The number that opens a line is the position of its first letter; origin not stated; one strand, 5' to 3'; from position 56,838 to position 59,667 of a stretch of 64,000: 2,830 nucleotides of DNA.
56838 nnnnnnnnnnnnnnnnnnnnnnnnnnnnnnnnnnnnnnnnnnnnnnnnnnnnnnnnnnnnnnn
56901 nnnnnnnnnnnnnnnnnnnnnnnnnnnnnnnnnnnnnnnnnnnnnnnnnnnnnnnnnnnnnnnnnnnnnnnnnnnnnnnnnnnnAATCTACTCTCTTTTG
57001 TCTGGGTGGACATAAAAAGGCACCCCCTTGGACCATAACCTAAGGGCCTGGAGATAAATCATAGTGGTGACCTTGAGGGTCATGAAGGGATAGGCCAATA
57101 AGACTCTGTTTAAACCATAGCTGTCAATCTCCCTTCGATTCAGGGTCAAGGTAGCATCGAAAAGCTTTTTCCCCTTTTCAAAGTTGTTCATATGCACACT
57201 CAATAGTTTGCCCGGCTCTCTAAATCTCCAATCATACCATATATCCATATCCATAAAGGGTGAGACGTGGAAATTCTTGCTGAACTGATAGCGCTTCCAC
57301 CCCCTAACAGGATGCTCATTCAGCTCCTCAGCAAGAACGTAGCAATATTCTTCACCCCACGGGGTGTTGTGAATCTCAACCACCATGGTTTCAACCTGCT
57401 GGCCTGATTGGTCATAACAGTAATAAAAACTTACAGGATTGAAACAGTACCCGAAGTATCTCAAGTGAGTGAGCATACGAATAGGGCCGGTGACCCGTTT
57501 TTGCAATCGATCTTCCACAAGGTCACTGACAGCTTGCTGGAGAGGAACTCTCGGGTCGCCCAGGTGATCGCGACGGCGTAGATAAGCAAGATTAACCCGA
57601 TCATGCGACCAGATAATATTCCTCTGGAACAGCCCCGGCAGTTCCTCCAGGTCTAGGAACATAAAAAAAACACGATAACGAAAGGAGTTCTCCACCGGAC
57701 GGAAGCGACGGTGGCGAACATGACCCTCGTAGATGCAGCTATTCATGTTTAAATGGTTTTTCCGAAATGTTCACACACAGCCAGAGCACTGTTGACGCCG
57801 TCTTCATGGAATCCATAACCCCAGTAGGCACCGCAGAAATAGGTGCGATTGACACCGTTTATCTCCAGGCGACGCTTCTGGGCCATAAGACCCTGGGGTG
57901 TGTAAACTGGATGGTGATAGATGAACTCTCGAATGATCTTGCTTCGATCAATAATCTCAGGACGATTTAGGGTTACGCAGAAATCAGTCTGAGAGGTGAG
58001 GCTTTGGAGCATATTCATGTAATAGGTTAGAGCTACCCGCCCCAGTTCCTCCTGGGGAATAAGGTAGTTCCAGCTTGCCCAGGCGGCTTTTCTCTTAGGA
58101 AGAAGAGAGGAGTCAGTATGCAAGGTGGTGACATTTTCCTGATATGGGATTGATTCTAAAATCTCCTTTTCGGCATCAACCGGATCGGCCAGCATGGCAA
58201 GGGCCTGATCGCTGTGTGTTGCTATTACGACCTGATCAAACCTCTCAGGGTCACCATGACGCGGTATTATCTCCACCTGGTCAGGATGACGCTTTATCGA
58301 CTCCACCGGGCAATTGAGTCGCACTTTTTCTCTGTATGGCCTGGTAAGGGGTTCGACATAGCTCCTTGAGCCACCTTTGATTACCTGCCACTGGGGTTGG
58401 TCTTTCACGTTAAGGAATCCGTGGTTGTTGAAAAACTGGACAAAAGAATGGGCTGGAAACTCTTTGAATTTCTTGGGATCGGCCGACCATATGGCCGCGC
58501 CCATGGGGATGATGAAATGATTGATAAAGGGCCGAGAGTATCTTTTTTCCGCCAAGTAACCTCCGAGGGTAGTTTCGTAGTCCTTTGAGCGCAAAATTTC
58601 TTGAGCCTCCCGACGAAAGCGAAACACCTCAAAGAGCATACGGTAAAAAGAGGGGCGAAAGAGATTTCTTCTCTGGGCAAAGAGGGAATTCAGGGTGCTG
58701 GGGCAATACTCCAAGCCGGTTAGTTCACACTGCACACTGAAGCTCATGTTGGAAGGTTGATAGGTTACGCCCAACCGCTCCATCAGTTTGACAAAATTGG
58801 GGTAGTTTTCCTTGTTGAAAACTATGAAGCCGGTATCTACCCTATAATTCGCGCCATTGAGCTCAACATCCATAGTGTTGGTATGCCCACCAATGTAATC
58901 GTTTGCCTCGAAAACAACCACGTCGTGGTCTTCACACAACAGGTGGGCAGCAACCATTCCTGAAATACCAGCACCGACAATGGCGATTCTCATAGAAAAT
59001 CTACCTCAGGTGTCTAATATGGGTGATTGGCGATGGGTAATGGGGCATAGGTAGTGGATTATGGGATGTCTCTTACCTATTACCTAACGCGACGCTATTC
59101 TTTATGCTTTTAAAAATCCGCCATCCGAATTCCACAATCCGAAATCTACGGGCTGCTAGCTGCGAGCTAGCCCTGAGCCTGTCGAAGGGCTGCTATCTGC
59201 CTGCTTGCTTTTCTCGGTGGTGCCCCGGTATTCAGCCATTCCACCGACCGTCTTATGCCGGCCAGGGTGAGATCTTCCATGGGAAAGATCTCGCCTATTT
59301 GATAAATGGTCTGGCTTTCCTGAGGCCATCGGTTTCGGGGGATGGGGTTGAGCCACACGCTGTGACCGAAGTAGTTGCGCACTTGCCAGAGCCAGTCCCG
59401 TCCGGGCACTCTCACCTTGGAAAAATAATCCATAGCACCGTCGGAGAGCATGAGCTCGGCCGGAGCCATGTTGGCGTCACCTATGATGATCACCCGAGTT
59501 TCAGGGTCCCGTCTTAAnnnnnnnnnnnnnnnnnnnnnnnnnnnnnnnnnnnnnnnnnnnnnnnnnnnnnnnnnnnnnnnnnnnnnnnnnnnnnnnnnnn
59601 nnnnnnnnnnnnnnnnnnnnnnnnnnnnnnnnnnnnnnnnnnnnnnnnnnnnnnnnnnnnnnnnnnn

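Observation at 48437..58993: Eleven-gene membrane-lipid modification supercluster centred on a FAD-oxidoreductase/DUF1365/CFA-synthase operon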

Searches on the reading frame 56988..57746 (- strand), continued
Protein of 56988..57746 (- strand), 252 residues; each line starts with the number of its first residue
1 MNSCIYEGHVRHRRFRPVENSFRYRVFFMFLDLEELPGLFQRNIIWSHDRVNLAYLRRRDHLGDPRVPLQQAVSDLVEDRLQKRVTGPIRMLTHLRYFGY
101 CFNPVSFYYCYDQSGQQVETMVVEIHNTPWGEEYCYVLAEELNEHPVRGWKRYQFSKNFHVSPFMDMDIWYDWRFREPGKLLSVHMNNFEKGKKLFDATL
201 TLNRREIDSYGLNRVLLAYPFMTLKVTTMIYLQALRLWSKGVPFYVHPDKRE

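Call 103: fold_search(model_id=the predicted structure, library=pdb)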
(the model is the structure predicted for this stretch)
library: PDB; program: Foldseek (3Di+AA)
matches with E <= 10: 1383; with E <= 0.001: 0
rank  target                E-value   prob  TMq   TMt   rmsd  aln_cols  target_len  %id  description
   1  3bdr                  1.5e-03  1.00  0.36  0.53   6.7       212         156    7  Crystal structure of fatty acid-binding protein-like Ycf58 from Thermosynecoccus elongatus. Northeast Structural Genomic (released 2007-11-27)
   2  3wje_A                9.3e-03  1.00  0.36  0.54   7.3       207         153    9  Crystal structure of mutant nitrobindin M75W/H76L/Q96C/M148L/H158L (NB6) from Arabidopsis thaliana (released 2014-04-02)
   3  3wjb_A                2.3e-02  0.99  0.36  0.53   7.1       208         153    9  Crystal structure of mutant nitrobindin M75L/H76L/Q96C/M148L/H158L (NB4) from Arabidopsis thaliana (released 2014-04-09)
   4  3wjf_A                3.1e-02  0.96  0.34  0.51   7.4       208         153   10  Crystal structure of mutant nitrobindin M75L/H76L/Q96C/V128W/M148L/H158L (NB9) from Arabidopsis thaliana (released 2014-04-02)
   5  8fty_H                3.1e-02  0.21  0.14  0.08  11.8       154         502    9  Crystal structure of the carotenoid isomerooxygenase, NinaB (released 2024-01-17)
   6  8fty_B                3.1e-02  0.21  0.14  0.08  11.9       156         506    9  Crystal structure of the carotenoid isomerooxygenase, NinaB (released 2024-01-17)
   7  9tp6_B                4.3e-02  0.33  0.26  0.26  11.2       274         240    8  Structure of LolA3 from Porphyromonas gingivalis (released 2026-02-18)
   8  8fty_C                5.3e-02  0.16  0.14  0.09  11.8       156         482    9  Crystal structure of the carotenoid isomerooxygenase, NinaB (released 2024-01-17)
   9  5x7y_D                5.9e-02  0.66  0.22  0.31   7.4       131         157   11  Crystal Structure of the Dog Lipocalin Allergen Can f 6 (released 2018-04-04)
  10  1u18_A                5.9e-02  0.54  0.18  0.23  15.0       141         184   14  1.96 A Crystal structure of H60C mutant of nitrophorin complexed with histamine (released 2005-07-26)
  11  8fty_E                5.9e-02  0.16  0.14  0.08  11.8       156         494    9  Crystal structure of the carotenoid isomerooxygenase, NinaB (released 2024-01-17)
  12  2nnd                  6.2e-02  0.69  0.21  0.32   9.8       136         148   12  The Structural Identification of the Interaction Site and Functional State of RBP for its Membrane Receptor (released 2007-10-30)
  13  4tq2                  7.3e-02  0.47  0.26  0.34  14.9       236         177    8  Structure of S-type Phycobiliprotein Lyase CPES from Guillardia theta (released 2014-08-13)
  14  5x7y_A                8.2e-02  0.66  0.23  0.32   7.7       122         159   12  Crystal Structure of the Dog Lipocalin Allergen Can f 6 (released 2018-04-04)
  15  4o3y                  8.6e-02  0.51  0.21  0.12  16.1       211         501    9  Crystal structure of the vaccine antigen Transferrin Binding Protein B (TbpB) mutant Arg-179-Glu from Actinobacillus ple (released 2015-01-14)
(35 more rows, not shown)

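Call 105: find_homologous_proteins(query=L019:7411-8751:+, max_evalue=1e-20)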
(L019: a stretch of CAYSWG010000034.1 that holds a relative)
Query L019:7411-8751:+ (446 aa): 1148 proteins with E <= 1e-20 among 8000 candidates; the best 120 are listed.
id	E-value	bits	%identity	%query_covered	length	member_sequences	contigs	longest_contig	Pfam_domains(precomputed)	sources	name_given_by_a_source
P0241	0.0e+0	1039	100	100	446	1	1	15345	PF04055.28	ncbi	-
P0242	5.9e-259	878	84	100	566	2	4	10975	PF04055.28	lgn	-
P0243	3.2e-180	618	64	93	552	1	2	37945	PF02310.25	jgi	jgi:haloalkane dehalogenase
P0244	4.8e-179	614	66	91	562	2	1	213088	PF02310.25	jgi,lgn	-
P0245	3.2e-177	608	63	93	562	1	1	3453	PF02310.25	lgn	-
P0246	3.6e-177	608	64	91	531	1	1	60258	PF04055.28,PF02310.25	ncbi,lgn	-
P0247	1.6e-175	603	65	91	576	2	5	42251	-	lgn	-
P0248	8.8e-175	600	64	91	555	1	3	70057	PF02310.25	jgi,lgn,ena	-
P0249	4.3e-174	598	63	92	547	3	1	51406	PF04055.28,PF02310.25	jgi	jgi:radical SAM superfamily enzyme YgiQ (UPF0313 family)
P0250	1.2e-173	596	62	92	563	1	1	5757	PF04055.28,PF02310.25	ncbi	-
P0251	3.9e-173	595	62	92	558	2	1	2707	PF04055.28,PF02310.25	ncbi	-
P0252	3.9e-173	595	61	91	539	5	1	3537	PF02310.25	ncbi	-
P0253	5.0e-173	594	62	91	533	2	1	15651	PF04055.28,PF02310.25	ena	-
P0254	6.1e-173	594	63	91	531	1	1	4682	PF02310.25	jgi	-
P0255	7.3e-173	594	62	91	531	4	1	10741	PF02310.25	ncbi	-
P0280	9.2e-169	580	61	92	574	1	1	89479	PF02310.25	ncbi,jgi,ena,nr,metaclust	ncbi:MAG: hypothetical protein AMJ65_03365 [Phycisphaerae bacterium SG8_4]|nr:MAG: hypothetical prot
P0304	1.5e-167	576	61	91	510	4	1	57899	PF02310.25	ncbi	ncbi:MAG: cobalamin-dependent protein [Desulfobacterales bacterium]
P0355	2.7e-165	569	58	93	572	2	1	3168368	PF02310.25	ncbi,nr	ncbi:MAG: hypothetical protein JSW20_10820 [Nitrospiraceae bacterium]|nr:MAG: hypothetical protein J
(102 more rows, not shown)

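Call 106: find_encoding_contigs(protein=P0244, flank=8000, max_places=1)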
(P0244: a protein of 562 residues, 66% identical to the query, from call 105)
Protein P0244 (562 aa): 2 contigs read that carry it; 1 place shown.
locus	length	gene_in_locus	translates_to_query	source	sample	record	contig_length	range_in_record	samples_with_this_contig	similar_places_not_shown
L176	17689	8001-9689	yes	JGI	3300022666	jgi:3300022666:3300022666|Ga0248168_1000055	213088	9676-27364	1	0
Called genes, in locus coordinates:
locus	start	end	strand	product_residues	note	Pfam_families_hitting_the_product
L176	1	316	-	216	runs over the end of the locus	-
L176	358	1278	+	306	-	PF01370:Epimerase, PF05368:NmrA, PF13460:NAD_binding_10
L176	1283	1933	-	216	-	PF04832:SOUL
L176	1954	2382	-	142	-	PF07386:DUF1499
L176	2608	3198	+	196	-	PF16036:Chalcone_3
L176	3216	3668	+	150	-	PF01243:PNPOx_N, PF13883:CREG_beta-barrel (weak)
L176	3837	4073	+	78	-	PF02597:ThiS, PF14451:Ub-Mut7C (weak)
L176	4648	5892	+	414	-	PF01266:DAO (weak), PF01593:Amino_oxidase, PF13450:NAD_binding_8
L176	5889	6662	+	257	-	PF07103:DUF1365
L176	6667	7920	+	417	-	PF02353:CMAS, PF13489:Methyltransf_23, PF08241:Methyltransf_11, PF08242:Methyltransf_12, PF13649:Methyltransf_25, PF13847:Methyltransf_31 (weak)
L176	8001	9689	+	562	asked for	PF02310:B12-binding (weak)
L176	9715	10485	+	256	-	PF06966:DUF1295, PF02544:Steroid_dh, PF04191:PEMT (weak)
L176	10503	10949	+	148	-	PF09945:DUF2177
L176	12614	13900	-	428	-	PF01053:Cys_Met_Meta_PP, PF01041:DegT_DnrJ_EryC1 (weak), PF00266:Aminotran_5 (weak)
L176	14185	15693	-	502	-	PF02446:Glyco_hydro_77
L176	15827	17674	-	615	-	PF06480:FtsH_ext, PF13191:AAA_16 (faint), PF06068:TIP49 (faint), PF00004:AAA, PF07728:AAA_5 (weak), PF17862:AAA_lid_3, PF01434:Peptidase_M41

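Call 107: find_encoding_contigs(protein=P0280, flank=8000, max_places=1)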
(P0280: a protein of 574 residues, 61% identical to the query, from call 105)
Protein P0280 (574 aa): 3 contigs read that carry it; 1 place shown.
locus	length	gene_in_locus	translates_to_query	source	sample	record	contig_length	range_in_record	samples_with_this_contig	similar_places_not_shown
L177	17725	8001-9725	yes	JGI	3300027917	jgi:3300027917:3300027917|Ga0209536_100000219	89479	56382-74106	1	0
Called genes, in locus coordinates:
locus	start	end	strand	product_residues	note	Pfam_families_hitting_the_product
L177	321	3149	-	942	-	PF00756:Esterase, PF21348:RGL11_C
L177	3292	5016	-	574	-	PF08547:CIA30, PF02469:Fasciclin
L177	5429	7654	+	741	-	PF12867:DinB_2 (weak), PF03781:FGE-sulfatase, PF13489:Methyltransf_23, PF13649:Methyltransf_25 (faint), PF13847:Methyltransf_31, PF08241:Methyltransf_11 (faint), PF08242:Methyltransf_12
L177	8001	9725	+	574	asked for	PF02310:B12-binding (faint)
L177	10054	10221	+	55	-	-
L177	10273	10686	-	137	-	PF09945:DUF2177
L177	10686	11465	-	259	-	PF06966:DUF1295, PF02544:Steroid_dh, PF04191:PEMT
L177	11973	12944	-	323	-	PF02469:Fasciclin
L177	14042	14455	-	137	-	-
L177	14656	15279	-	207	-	-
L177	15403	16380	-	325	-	PF21755:DacZ_P, PF02457:DAC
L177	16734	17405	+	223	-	PF00011:HSP20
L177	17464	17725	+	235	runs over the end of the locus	PF00226:DnaJ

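Call 108: find_encoding_contigs(protein=P0304, flank=8000, max_places=1)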
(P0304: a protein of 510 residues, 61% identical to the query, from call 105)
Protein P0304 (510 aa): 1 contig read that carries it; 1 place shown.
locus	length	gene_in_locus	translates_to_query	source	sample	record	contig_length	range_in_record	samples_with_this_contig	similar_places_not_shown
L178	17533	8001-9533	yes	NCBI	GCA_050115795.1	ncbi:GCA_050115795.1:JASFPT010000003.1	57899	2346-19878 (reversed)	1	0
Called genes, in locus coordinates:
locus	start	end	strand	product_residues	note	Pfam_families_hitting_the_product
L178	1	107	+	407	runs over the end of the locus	PF01053:Cys_Met_Meta_PP, PF00155:Aminotran_1_2, PF00266:Aminotran_5 (weak)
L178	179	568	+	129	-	-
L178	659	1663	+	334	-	-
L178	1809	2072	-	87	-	-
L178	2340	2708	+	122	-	PF05670:NFACT-R_1, PF18297:NFACT-R_2 (weak)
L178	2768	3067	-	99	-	-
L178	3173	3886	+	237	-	-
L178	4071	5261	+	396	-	PF17785:PUA_3, PF10672:Methyltrans_SAM, PF02475:TRM5-TYW2_MTfase (weak), PF03602:Cons_hypoth95, PF09445:Methyltransf_15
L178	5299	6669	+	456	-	PF13660:DUF4147, PF05161:MOFRL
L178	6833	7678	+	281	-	PF08867:FRG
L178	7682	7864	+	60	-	PF00216:Bac_DNA_binding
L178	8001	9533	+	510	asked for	PF02310:B12-binding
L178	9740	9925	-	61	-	-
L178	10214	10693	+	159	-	PF07386:DUF1499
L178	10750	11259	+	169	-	PF13302:Acetyltransf_3, PF00583:Acetyltransf_1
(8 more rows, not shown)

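Call 109: find_encoding_contigs(protein=P0355, flank=8000, max_places=1)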
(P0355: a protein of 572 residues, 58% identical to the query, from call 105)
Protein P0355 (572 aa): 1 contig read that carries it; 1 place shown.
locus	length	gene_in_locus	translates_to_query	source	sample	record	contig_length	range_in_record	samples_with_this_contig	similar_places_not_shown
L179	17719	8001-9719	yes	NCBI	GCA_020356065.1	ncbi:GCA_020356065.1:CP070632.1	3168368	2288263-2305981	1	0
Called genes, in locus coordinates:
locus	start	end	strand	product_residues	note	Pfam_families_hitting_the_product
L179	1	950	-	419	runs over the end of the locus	PF13477:Glyco_trans_4_2 (weak), PF20706:GT4-conflict, PF13439:Glyco_transf_4, PF13579:Glyco_trans_4_4, PF00534:Glycos_transf_1, PF13692:Glyco_trans_1_4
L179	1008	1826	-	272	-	PF04339:FemAB_like (weak), PF13480:Acetyltransf_6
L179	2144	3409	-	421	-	PF23493:CysS_C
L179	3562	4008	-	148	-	PF10116:Host_attach, PF18856:baeRF_family12 (weak)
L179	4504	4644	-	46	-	-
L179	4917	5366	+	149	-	PF04248:NTP_transf_9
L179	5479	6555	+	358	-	PF13483:Lactamase_B_3, PF12706:Lactamase_B_2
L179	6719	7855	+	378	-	PF07992:Pyr_redox_2, PF13738:Pyr_redox_3 (weak), PF00070:Pyr_redox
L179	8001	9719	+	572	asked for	PF02310:B12-binding (weak)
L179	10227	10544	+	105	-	PF02201:SWIB, PF26291:SWIB_eIF2D (weak)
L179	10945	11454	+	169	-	PF05099:TerB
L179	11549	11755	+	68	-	PF01106:NifU (weak)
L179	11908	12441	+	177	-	PF08534:Redoxin, PF00578:AhpC-TSA, PF00255:GSHPx (weak), PF00085:Thioredoxin (weak), PF13098:Thioredoxin_2 (weak), PF13905:Thioredoxin_8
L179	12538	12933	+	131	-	PF01597:GCV_H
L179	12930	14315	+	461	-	PF00890:FAD_binding_2 (faint), PF01134:GIDA (faint), PF01262:AlaDh_PNT_C (faint), PF07992:Pyr_redox_2, PF13738:Pyr_redox_3, PF00070:Pyr_redox, PF02737:3HCDH_N (weak), PF02852:Pyr_redox_dim, +5 more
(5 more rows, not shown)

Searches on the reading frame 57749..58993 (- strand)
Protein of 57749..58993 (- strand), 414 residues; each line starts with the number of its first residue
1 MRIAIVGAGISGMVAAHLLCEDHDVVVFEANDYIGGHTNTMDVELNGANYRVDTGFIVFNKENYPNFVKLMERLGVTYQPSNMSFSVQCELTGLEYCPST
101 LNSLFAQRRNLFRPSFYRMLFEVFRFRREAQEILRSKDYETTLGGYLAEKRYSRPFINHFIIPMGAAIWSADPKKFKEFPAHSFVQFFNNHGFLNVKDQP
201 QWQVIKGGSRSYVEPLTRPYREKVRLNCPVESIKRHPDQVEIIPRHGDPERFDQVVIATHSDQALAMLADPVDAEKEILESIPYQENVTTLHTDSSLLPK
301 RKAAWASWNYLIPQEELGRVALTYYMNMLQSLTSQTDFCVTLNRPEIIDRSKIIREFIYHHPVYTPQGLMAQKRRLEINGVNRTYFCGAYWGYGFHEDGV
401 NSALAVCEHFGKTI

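Call 4: search_protein_families(library=pfam, proteins=[window:57749-58993:-])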
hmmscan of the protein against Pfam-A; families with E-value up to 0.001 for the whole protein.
window:57749-58993:- (414 aa): 5 families
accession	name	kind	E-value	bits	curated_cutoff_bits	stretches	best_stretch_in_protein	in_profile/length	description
PF01593.30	Amino_oxidase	-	3.5e-26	92.9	19.8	1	10-282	1-279/443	Flavin containing amine oxidoreductase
PF13450.12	NAD_binding_8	-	6.5e-16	58.8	21.9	1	5-74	1-68/68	NAD(P)-binding Rossmann-like domain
PF01266.30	DAO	-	1.4e-08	35.1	27.9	1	2-38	1-38/353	FAD dependent oxidoreductase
PF13454.12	NAD_binding_9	-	1e-05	26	21.8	0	4-51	1-54/155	FAD-NAD(P)-binding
PF03486.20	HI0933_like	-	0.00032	20.7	50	0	2-35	2-36/244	HI0933-like protein Rossmann domain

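Call 6: search_protein_families(library=ncbifam, proteins=[window:57749-58993:-], max_evalue=0.01)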
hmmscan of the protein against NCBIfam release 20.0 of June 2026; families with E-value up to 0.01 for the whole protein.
window:57749-58993:- (414 aa): 29 families (the best 25 are shown)
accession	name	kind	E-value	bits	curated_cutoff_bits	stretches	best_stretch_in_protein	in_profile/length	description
NF005560.0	PRK07233.1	equivalog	1.3e-15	57.2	252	2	1-75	1-71/435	hypothetical protein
TIGR03467.1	HpnE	equivalog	2.2e-12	47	283.05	1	3-277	1-277/430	hydroxysqualene dehydroxylase HpnE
NF008841.0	PRK11883.1-1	equivalog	3.4e-11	42.7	517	1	1-76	4-78/453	protoporphyrinogen oxidase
TIGR02732.1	zeta_caro_desat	equivalog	1.9e-07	30.4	622.15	1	2-77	1-73/474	9,9'-di-cis-zeta-carotene desaturase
TIGR00275.1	TIGR00275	subfamily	3.9e-07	29.3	183.8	1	3-35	1-34/401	aminoacetone oxidase family FAD-binding enzyme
NF008845.0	PRK11883.1-5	equivalog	7.2e-07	27.9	560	1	196-271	218-294/468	protoporphyrinogen oxidase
NF053546.1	violacein_VioA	equivalog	8.2e-07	28.6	600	1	3-141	2-140/411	flavin-dependent violacein biosynthesis tryptophan-2 monooxygenase VioA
TIGR00562.1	proto_IX_ox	equivalog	4e-06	25.7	97.85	1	3-43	5-48/470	protoporphyrinogen oxidase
NF042421.1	hydcarot_desat_CrtD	equivalog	5e-06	25.2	500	1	3-96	4-88/487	1-hydroxycarotenoid 3,4-desaturase CrtD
TIGR02731.1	phytoene_desat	equivalog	2e-05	23.6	569.4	1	2-77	1-73/453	15-cis-phytoene desaturase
NF005243.0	PRK06753.1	equivalog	7.3e-05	21.8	365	1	1-34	1-35/374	hypothetical protein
TIGR02734.1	crtI_fam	subfamily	0.00013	20.8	238.1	1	4-56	2-51/504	phytoene desaturase family protein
NF009410.0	PRK12771.1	subfamily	0.00013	20.7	516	1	2-37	140-176/566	NAD(P)-binding protein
NF005547.0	PRK07208.1-3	equivalog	0.00017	20.4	380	1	2-59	6-60/465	hypothetical protein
NF009454.0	PRK12814.1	equivalog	0.00023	19.7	916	1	2-37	195-231/657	putative NADPH-dependent glutamate synthase small subunit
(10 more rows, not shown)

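Call 40: search_solved_structures(query=window:57749-58993:-, max_evalue=0.001)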
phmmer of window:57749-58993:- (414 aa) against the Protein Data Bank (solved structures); distinct sequences matched with E-value up to 0.001: 23.
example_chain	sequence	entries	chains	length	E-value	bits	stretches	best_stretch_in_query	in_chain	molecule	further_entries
6f7l_A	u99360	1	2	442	1.7e-37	132.5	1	2-411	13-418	Amine oxidase LkcE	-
6f7v_A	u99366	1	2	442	2.4e-37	132.1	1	2-411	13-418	LkcE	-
6f32_A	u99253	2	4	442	2.4e-37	132.1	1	2-411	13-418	Amine oxidase LkcE | LkcE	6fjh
7rt0_A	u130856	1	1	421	1.3e-05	27.5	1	2-88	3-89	4-methylaminobutanoate oxidase (methylamine-forming)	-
4iv9_A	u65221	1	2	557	4.5e-05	25.7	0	2-59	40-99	Tryptophan 2-monooxygenase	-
2c73_A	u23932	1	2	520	0.00013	24.3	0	3-42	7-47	AMINE OXIDASE (FLAVIN-CONTAINING) B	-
1o5w_A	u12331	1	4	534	0.00016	23.9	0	3-76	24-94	Amine oxidase [flavin-containing] A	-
2xfu_A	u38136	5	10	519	0.00019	23.7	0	3-42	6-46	Amine oxidase [flavin-containing] B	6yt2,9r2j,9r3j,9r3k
1gos_A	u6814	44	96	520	0.00019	23.7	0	3-42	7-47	MONOAMINE OXIDASE | AMINE OXIDASE [FLAVIN-CONTAINING] B | AMINE OXIDASE (FLAVIN-CONTAINING) B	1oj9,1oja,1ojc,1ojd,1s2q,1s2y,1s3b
3zyx_A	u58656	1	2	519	0.00019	23.7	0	3-42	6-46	AMINE OXIDASE [FLAVIN-CONTAINING] B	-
2bk4_A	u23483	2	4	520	0.00019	23.7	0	3-42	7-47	AMINE OXIDASE [FLAVIN-CONTAINING] B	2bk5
2xfo_A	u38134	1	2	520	0.00019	23.7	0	3-42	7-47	Amine oxidase [flavin-containing] B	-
2c72_A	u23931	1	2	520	0.00022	23.5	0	3-42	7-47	AMINE OXIDASE (FLAVIN-CONTAINING) B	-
2c76_A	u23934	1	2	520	0.00023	23.4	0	3-42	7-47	AMINE OXIDASE (FLAVIN-CONTAINING) B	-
4i58_A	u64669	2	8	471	0.00024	23.4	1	3-82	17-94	Cyclohexylamine Oxidase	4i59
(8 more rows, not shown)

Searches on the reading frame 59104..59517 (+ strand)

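Call 4: search_protein_families(library=pfam, proteins=[window:59104-59517:+])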
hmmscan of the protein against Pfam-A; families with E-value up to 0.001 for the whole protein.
window:59104-59517:+ (137 aa): 0 families

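Call 56: search_protein_families(library=pfam, proteins=[window:59104-59517:+], max_evalue=1)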
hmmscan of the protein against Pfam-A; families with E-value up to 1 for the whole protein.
window:59104-59517:+ (137 aa): 1 family
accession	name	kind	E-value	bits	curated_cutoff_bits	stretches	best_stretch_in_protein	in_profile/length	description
PF10873.13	CYYR1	-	0.14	13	31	1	33-78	26-71/149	Cysteine and tyrosine-rich protein 1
